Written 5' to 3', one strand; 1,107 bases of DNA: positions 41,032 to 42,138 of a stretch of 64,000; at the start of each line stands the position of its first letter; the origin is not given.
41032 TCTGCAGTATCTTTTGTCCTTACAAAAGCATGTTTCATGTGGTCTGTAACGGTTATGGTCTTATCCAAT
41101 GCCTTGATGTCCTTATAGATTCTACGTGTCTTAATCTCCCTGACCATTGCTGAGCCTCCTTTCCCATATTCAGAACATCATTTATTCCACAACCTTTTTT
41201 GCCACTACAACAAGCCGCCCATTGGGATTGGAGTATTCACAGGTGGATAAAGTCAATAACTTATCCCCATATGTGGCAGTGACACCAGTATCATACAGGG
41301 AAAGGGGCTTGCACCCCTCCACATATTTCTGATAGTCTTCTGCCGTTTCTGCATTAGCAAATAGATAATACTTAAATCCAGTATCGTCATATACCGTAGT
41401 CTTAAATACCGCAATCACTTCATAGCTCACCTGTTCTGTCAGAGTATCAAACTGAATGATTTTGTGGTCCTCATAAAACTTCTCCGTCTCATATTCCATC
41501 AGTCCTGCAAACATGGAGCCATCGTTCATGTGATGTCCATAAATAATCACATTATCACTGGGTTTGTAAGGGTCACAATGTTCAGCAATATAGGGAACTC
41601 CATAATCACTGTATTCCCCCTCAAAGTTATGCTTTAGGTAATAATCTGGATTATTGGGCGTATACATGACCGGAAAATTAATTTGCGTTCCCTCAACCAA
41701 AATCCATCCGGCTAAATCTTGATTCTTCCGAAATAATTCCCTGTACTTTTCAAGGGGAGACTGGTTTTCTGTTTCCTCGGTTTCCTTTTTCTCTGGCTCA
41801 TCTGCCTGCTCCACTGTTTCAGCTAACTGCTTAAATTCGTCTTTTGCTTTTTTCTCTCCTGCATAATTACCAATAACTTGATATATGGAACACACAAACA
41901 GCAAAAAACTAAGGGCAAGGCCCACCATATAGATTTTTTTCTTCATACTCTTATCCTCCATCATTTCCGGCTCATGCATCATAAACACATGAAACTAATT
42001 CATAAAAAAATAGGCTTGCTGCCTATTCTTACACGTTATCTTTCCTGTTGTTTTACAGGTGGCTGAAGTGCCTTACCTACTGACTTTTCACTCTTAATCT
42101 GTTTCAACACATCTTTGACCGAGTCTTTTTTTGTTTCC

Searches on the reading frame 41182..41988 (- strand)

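Call 3: search_protein_families(library=pfam, proteins=[window:41182-41988:-], max_evalue=0.01)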
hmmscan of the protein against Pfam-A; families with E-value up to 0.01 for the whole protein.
window:41182-41988:- (268 aa): 2 families
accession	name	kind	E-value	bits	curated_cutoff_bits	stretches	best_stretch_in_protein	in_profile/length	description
PF04203.18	Sortase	-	7.7e-14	52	26.6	1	98-266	3-125/125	Sortase domain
PF15103.11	G0-G1_switch_2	-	0.0013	19.6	27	1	8-73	13-81/105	G0/G1 switch protein 2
